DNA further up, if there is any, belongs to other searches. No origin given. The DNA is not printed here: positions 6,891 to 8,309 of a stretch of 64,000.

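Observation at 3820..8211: Compact phosphonate operon ending in an alcohol dehydrogenase, not an aminotransferase: predicted 2-hydroxyethylphosphonate (CMP-activated) pathway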

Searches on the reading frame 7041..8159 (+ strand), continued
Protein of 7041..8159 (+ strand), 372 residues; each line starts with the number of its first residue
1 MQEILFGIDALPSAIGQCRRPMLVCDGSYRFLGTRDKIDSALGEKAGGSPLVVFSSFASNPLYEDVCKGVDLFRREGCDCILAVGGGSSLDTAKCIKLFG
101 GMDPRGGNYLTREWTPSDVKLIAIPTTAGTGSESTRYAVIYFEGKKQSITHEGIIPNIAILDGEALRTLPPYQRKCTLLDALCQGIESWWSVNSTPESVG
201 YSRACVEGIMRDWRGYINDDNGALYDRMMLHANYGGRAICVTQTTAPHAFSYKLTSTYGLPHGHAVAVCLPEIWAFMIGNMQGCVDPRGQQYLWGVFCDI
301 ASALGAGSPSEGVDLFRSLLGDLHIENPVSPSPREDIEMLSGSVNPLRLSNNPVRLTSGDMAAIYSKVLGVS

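Call 27: find_related_loci(query=A1, collection=genome_contigs, flank=10000)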
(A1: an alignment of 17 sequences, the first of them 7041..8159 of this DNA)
Query A1 (372 aa) in genome_contigs; peptide patterns used: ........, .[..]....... (x = any residue, [..] = any of these).
599 stretches matched a pattern (row limit reached: there are more); 595 encode a relative of the query (tblastn E <= 1e-3); the best 80 are kept; 80 distinct loci.
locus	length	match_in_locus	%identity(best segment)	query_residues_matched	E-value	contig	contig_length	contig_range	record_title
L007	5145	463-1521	43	17-369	8e-94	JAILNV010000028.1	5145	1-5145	MAG: Lachnospiraceae bacterium isolate RUI289 k141_6123462_flag=0_multi=12.0000_len=5145, whole genome shotgun sequence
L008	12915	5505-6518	46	20-372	4e-93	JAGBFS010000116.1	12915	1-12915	MAG: Clostridia bacterium isolate RGIG9077 Water_deer_Rectum.Co__c698686, whole genome shotgun sequence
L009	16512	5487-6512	45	22-369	1e-92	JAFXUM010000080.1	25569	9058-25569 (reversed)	MAG: Lentisphaeria bacterium isolate RGIG6757 Sheep_Rumen-3__c382087, whole genome shotgun sequence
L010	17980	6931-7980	44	18-369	1e-91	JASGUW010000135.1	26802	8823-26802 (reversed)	MAG: Bacillota bacterium isolate MAG87_KBP c_000000050117, whole genome shotgun sequence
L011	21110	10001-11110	45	1-370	2e-104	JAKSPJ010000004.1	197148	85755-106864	MAG: Oscillospiraceae bacterium isolate Horse_feces200 MAG200_4, whole genome shotgun sequence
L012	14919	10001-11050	46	17-369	7e-95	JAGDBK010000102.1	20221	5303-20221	MAG: Clostridia bacterium isolate RGIG10314 Yak_Rumen.Co__c5564627, whole genome shotgun sequence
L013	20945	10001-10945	44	54-371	2e-86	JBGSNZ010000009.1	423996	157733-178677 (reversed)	MAG: Acetivibrio sp. isolate JTS-AC268 k141_3783625, whole genome shotgun sequence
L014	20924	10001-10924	36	16-370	3e-64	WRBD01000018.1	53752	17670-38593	MAG: Defluviitaleaceae bacterium isolate Lab288P1bin64 Ga0131853_10000895, whole genome shotgun sequence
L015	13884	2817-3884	35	8-361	9e-64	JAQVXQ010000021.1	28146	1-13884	MAG: Salinivirgaceae bacterium isolate STF2_13 NODE_3751_length_28146_cov_5.289839_Sandtown_F2, whole genome shotgun seq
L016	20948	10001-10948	33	1-358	2e-56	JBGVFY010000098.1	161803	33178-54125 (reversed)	MAG: Paludibacteraceae bacterium isolate fecal_MAG_38 fecal_MAG_38_contig_0098, whole genome shotgun sequence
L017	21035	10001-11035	43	19-369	2e-84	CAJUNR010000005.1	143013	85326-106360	MAG TPA_asm: uncultured Lachnospiraceae bacterium isolate MGBC159988 genome assembly, contig: MGBC159988.5, whole genome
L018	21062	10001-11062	35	18-368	9e-55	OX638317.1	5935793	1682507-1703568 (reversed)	MAG: uncultured Latescibacteria bacterium isolate cbbe8a84-e08a-4d06-a76e-2eb930d8ff24 genome assembly, chromosome: 1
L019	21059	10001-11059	35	18-367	9e-55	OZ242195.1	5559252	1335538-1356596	MAG: Candidatus Latescibacterota bacterium isolate a57e98d2-c2a9-4833-8eaa-f85fbefd33d8 genome assembly, chromosome: 1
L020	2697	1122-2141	35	27-367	3e-54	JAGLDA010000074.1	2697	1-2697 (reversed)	MAG: Bacteroidales bacterium isolate SW_4_20 ROV167.bin.20.fa_74, whole genome shotgun sequence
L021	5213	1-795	38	79-371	5e-52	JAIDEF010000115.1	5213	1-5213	MAG: Eubacterium sp. isolate SC0316_S1_5 SC0316_S1_5_contig_115, whole genome shotgun sequence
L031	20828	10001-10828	35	6-273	1e-31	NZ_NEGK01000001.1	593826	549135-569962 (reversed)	Acinetobacter sp. ANC 3813 Contig1, whole genome shotgun sequence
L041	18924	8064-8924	33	10-280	3e-30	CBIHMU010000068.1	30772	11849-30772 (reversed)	MAG TPA_asm: uncultured Burkholderiales bacterium isolate SRR17255057_binner13_Refined_21 genome assembly, contig: ERZ27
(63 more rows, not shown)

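Call 30: list_cluster_members(proteins=[P0025, P0115, P0086, P0011, P0020, P0067, P0099, P0116, P0096, P0001])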
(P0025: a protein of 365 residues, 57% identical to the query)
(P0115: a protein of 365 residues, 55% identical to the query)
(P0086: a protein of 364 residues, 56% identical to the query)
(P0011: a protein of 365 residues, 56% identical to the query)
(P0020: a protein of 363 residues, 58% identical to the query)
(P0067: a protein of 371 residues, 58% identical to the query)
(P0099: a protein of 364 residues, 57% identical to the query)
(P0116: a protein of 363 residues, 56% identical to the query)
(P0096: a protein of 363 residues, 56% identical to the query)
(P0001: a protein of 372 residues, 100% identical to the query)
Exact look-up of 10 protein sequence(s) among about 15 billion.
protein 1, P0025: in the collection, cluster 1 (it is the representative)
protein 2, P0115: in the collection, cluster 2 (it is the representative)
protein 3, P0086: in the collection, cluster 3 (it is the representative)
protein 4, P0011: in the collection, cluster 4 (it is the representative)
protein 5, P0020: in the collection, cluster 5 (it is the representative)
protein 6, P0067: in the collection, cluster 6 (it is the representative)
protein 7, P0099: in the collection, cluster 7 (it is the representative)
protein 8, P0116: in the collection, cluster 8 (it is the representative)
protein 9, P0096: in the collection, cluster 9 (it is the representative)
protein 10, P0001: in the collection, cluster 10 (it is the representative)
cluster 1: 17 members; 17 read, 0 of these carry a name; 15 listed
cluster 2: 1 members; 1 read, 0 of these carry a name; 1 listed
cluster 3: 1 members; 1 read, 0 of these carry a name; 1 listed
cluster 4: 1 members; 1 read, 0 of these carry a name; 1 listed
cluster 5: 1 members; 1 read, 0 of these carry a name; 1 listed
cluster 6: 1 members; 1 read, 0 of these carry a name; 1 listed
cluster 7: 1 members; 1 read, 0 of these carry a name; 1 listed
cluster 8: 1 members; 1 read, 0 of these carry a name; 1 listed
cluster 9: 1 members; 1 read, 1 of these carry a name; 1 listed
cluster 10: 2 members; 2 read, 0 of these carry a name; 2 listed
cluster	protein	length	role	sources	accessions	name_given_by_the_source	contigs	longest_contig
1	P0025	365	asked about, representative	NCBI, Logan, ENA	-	-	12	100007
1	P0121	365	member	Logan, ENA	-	-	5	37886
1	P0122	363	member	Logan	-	-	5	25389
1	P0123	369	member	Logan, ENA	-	-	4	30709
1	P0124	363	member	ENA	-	-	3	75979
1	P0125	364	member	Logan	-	-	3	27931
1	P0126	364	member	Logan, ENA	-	-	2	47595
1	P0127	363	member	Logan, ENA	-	-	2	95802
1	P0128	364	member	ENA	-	-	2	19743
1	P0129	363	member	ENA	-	-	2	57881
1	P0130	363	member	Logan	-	-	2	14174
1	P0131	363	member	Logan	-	-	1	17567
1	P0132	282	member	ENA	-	-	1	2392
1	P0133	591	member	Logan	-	-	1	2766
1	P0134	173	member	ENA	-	-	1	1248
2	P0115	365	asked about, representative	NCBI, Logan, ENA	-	-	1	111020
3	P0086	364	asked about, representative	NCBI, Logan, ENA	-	-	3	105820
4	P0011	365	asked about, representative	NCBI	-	-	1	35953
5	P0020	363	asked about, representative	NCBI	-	-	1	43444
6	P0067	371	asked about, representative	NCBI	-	-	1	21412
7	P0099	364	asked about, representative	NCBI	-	-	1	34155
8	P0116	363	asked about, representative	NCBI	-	-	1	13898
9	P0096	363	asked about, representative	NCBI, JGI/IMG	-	alcohol dehydrogenase class IV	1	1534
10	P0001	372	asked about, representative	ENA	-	-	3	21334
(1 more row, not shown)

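Call 33: search_protein_families(library=pfam, proteins=[L003:12803-14347:+, L003:11952-12734:+, L003:11111-11782:+], max_evalue=5)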
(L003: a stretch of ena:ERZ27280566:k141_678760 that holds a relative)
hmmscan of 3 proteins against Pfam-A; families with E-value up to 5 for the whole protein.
L003:12803-14347:+ (514 aa): 2 families
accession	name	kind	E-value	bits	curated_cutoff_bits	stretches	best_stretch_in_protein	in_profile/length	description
PF01554.23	MatE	-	3.3e-05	24.1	24.9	2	16-171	4-157/161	MatE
PF04550.17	Phage_holin_3_2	-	0.53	11.2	25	1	153-204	6-59/86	Phage holin family 2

L003:11952-12734:+ (260 aa): 3 families
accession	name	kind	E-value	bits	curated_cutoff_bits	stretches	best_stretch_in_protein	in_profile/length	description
PF13472.12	Lipase_GDSL_2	-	0.00047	21.1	32.9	1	63-247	1-177/178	GDSL-like Lipase/Acylhydrolase family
PF21384.2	Cas3_I-F_Cas2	-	0.073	13.7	27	1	142-193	25-76/79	CRISPR-associated nuclease/helicase Cas3, I-F/YPEST, Cas2 domain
PF12911.12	OppC_N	-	0.28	11.6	23.9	1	2-23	11-32/53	N-terminal TM domain of oligopeptide transport permease C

L003:11111-11782:+ (223 aa): 1 family
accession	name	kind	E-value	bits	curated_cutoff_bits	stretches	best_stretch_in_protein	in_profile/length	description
PF04991.19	LicD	-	1.1e-13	52.3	22.6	2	48-93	4-49/227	LicD family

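Call 34: search_protein_families(library=ncbifam, proteins=[L003:12803-14347:+, L003:11952-12734:+], max_evalue=1)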
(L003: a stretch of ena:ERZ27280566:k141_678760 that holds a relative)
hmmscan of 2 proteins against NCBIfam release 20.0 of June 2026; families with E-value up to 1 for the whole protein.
L003:12803-14347:+ (514 aa): 0 families

L003:11952-12734:+ (260 aa): 2 families
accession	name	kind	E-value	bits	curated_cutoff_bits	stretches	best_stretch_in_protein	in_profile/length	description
TIGR01752.1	flav_long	equivalog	0.012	15.1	146.75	1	122-173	63-114/167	flavodoxin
NF006739.0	PRK09267.1-5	subfamily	0.065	13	175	1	127-173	70-116/168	flavodoxin FldA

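Call 57: search_protein_families(library=ncbifam, proteins=[L016:10001-10948:+, P0025], max_evalue=1e-20)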
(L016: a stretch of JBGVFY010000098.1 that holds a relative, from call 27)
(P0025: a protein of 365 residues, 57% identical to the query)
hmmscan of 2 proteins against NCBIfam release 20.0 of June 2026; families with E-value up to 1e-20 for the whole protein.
L016:10001-10948:+ (316 aa): 10 families
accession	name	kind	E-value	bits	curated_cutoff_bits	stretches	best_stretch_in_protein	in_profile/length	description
TIGR03405.1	Phn_Fe-ADH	equivalog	3.4e-45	154.4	423.7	1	24-268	36-301/355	iron-containing alcohol dehydrogenase PsrA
NF041833.1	Fe_ADH_ErcA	equivalog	1.7e-41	142.6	550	1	3-258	23-292/382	alcohol dehydrogenase-like regulatory protein ErcA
TIGR02638.1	lactal_redase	equivalog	1.4e-37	129.4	523.15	1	5-260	24-295/379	lactaldehyde reductase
NF010378.0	PRK13805.1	equivalog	2.4e-37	128.2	951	1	94-262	590-762/872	bifunctional acetaldehyde-CoA/alcohol dehydrogenase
NF007911.0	PRK10624.1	equivalog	1e-33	116.8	537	1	5-258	25-292/382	lactaldehyde reductase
NF058672.1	4HyButDHCUPNE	equivalog_domain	4.4e-31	108.4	500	1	5-285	24-317/378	4-hydroxybutyrate dehydrogenase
NF011998.0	PRK15454.1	equivalog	2.3e-28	99.1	556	1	23-257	61-310/395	ethanolamine utilization ethanol dehydrogenase EutG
NF053866.1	CholDhdGbsBBac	equivalog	3.5e-28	98.3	550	1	4-255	31-299/392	choline dehydrogenase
NF050025.1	SulfAcetaldRedSarD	equivalog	6.3e-27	94.4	700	1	50-257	69-291/385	sulfoacetaldehyde reductase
NF007363.0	PRK09860.1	equivalog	3.1e-25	89.1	581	1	20-258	40-293/383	L-threonine dehydrogenase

P0025 (365 aa): 11 families
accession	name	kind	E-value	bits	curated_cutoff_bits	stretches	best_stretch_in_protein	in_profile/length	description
NF041833.1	Fe_ADH_ErcA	equivalog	1.9e-44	152.3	550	1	17-361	29-381/382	alcohol dehydrogenase-like regulatory protein ErcA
TIGR02638.1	lactal_redase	equivalog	4.3e-42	144.3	523.15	1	34-325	49-331/379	lactaldehyde reductase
TIGR03405.1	Phn_Fe-ADH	equivalog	3.4e-41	141.2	423.7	1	15-297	20-310/355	iron-containing alcohol dehydrogenase PsrA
NF010378.0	PRK13805.1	equivalog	3.6e-39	134.3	951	1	8-269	472-756/872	bifunctional acetaldehyde-CoA/alcohol dehydrogenase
NF053866.1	CholDhdGbsBBac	equivalog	6.5e-39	133.7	550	1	16-362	35-391/392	choline dehydrogenase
NF007911.0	PRK10624.1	equivalog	3.4e-36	125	537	1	32-361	48-381/382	lactaldehyde reductase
NF058672.1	4HyButDHCUPNE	equivalog_domain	1.5e-32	113.2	500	1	17-318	28-331/378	4-hydroxybutyrate dehydrogenase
NF011998.0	PRK15454.1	equivalog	7.3e-30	104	556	1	42-269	77-309/395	ethanolamine utilization ethanol dehydrogenase EutG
NF007363.0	PRK09860.1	equivalog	1.6e-28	99.9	581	1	18-358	31-379/383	L-threonine dehydrogenase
NF050025.1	SulfAcetaldRedSarD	equivalog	8.2e-26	90.8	700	1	17-353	29-376/385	sulfoacetaldehyde reductase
TIGR04266.1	NDMA_methanol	equivalog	5.5e-23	81.4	625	1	34-362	57-391/420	NDMA-dependent methanol dehydrogenase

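Call 65: search_protein_families(library=pfam, proteins=[L017:18888-19868:+], max_evalue=0.00001)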
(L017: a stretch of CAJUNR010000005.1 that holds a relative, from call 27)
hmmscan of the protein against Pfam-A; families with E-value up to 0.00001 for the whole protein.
L017:18888-19868:+ (326 aa): 3 families
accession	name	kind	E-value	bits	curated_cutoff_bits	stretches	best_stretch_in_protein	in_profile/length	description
PF00535.33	Glycos_transf_2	-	3.6e-30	105.6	23.3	1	3-129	1-128/168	Glycosyl transferase family 2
PF10111.15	Glyco_tranf_2_2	-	1.3e-09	38.4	27.3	1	3-93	1-95/276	Glycosyltransferase like family 2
PF13641.12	Glyco_tranf_2_3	-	2e-08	35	27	1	2-104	3-111/230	Glycosyltransferase like family 2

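Call 71: search_protein_families(library=pfam, proteins=[L016:3848-4876:+, L016:5016-6149:+, L016:6165-6677:+, L016:6726-7526:+, L016:7430-8836:+, L016:10997-11686:+, L016:11770-12750:-], max_evalue=0.0001)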
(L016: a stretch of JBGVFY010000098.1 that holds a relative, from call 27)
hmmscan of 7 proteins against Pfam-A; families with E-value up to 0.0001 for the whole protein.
L016:3848-4876:+ (342 aa): 2 families
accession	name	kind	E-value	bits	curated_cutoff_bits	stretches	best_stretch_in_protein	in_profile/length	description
PF00586.29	AIRS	-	3.2e-29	102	24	1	34-146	1-111/112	AIR synthase related protein, N-terminal domain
PF02769.27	AIRS_C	-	7.6e-05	23.4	23.1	0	212-272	43-106/156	AIR synthase related protein, C-terminal domain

L016:5016-6149:+ (377 aa): 5 families
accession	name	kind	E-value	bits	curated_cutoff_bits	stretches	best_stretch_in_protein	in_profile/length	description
PF00534.26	Glycos_transf_1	-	3.4e-22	79.2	26.4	1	190-346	4-160/172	Glycosyl transferases group 1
PF13692.12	Glyco_trans_1_4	-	1.9e-21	77.2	27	1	203-342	3-140/142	Glycosyl transferases group 1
PF13439.12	Glyco_transf_4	-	9.7e-14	52.2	28.5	1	14-164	2-152/170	Glycosyltransferase Family 4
PF13579.12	Glyco_trans_4_4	-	3.1e-09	37.8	29.7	1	14-161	1-142/158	Glycosyl transferase 4-like domain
PF20706.3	GT4-conflict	-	7.9e-09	35.4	26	0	199-325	195-326/385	Family 4 Glycosyltransferase in conflict systems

L016:6165-6677:+ (170 aa): 4 families
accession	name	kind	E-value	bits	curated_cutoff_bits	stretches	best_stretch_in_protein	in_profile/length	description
PF00702.32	Hydrolase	-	2.9e-11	44.5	26.4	1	43-123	110-191/191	haloacid dehalogenase-like hydrolase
PF08282.18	Hydrolase_3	-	5e-10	40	20.9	1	86-138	186-238/255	haloacid dehalogenase-like hydrolase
PF13419.12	HAD_2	-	4.2e-06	27.4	23.8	1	27-126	74-175/178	Haloacid dehalogenase-like hydrolase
PF12710.13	HAD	-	9.5e-05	23.3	27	0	21-120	66-189/189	haloacid dehalogenase-like hydrolase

L016:6726-7526:+ (266 aa): 2 families
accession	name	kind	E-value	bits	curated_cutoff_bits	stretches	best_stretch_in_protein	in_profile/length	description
PF01128.25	IspD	-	2.4e-38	132.6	27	2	122-204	95-179/221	2-C-methyl-D-erythritol 4-phosphate cytidylyltransferase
PF12804.13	NTP_transf_3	-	6.8e-12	46.3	27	1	5-62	1-54/160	MobA-like NTP transferase domain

L016:7430-8836:+ (468 aa): 2 families
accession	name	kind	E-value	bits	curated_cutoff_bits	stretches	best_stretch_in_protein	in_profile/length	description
PF13714.12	PEP_mutase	-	9.6e-57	192.7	31.5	1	183-440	2-240/240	Phosphoenolpyruvate phosphomutase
PF01467.32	CTP_transf_like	-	1e-12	48.9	21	1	43-166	5-132/133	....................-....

L016:10997-11686:+ (229 aa): 1 family
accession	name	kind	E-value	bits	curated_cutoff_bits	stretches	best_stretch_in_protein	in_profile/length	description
PF04991.19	LicD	-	5.9e-07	30.2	22.6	1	53-156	5-124/227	LicD family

L016:11770-12750:- (326 aa): 4 families
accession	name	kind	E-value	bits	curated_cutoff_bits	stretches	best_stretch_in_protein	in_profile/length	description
PF00535.33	Glycos_transf_2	-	5.1e-34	118.1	23.3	1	29-201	1-167/168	Glycosyl transferase family 2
PF13641.12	Glyco_tranf_2_3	-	3.9e-23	83.1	27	1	28-245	3-212/230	Glycosyltransferase like family 2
PF10111.15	Glyco_tranf_2_2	-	6.7e-09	36.1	27.3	1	29-131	1-103/276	Glycosyltransferase like family 2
PF13632.12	Glyco_trans_2_3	-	1.8e-07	31.6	27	1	112-247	1-126/198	Glycosyl transferase family group 2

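Call 75: search_dna_similar(query=window:7041-8159:+, collection=plasmids, mode=protein, max_rows=15, max_evalue=1e-20)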
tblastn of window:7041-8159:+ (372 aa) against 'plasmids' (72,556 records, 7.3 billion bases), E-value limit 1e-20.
Records with a match: 235; places in all: 252; records where one place covers at least 80% of the query: 84.
Best place of each record, by identity: <60% 235.
By first word of the organism name: Pseudosulfitobacter 45; Rhizobium 16; Sinorhizobium 14; Rhodococcus 14; Escherichia 12; Caballeronia 9; Rahnella 8; Aminobacter 7; Agrobacterium 6; Paracoccus 5; and 52 more.
By predicted mobility (MOB-suite, as given by PLSDB): non-mobilizable 159; conjugative 42; mobilizable 34.
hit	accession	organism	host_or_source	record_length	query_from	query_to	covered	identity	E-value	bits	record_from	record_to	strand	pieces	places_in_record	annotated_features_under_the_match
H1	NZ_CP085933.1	Segatella copri DSM 18205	-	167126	2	369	99%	49.6%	3e-117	381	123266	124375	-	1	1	phosphonoacetaldehyde reductase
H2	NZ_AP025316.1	Fulvitalea axinellae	-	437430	22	356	90%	34.3%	2e-47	179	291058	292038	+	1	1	phosphonoacetaldehyde reductase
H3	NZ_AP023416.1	Vescimonas fastidiosa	Homo sapiens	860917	4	367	98%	30.8%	1e-29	127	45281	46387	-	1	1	iron-containing alcohol dehydrogenase | amino acid permease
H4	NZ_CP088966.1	Brucella anthropi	Homo sapiens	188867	3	369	99%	29.7%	1e-29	127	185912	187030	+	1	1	iron-containing alcohol dehydrogenase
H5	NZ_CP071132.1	Caballeronia sp. M1242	Homo sapiens,ETA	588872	1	364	98%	29.6%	6e-26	117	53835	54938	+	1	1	iron-containing alcohol dehydrogenase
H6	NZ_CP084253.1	Caballeronia sp. Sq4a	Anasa tristis,Cell culture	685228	1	364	98%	29.5%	3e-25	114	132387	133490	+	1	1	iron-containing alcohol dehydrogenase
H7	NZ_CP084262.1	Caballeronia sp. SL2Y3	Jalysus wickhami,Cell culture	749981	1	364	98%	29.3%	2e-25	115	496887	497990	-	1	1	iron-containing alcohol dehydrogenase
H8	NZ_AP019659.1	Vibrio ponticus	-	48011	17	368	95%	29.9%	2e-28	124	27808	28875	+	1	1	iron-containing alcohol dehydrogenase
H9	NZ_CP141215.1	Sinorhizobium meliloti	alfalfa,Isolate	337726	8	365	96%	29.0%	2e-25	115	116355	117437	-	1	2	iron-containing alcohol dehydrogenase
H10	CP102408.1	Fusobacteria bacterium ZRK30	pure culture,cold seep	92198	2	369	99%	27.9%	1e-25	115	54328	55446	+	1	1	iron-containing alcohol dehydrogenase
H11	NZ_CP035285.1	Paracoccus versutus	whole organism,soil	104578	20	364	93%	29.8%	7e-26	116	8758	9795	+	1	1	iron-containing alcohol dehydrogenase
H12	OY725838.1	Subdoligranulum variabile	-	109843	19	369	94%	29.2%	8e-23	107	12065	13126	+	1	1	record has no annotation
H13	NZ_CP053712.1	Lichenicola cladoniae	Cladonia borealis,cell culture,lichen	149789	14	365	95%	29.1%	6e-30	128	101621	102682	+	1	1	iron-containing alcohol dehydrogenase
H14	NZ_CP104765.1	Enterococcus raffinosus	Homo sapiens,urine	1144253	2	369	99%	27.9%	9e-25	113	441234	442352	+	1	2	record has no annotation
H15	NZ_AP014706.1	Methylobacterium aquaticum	-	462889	20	369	94%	29.3%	4e-22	105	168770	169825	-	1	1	iron-containing alcohol dehydrogenase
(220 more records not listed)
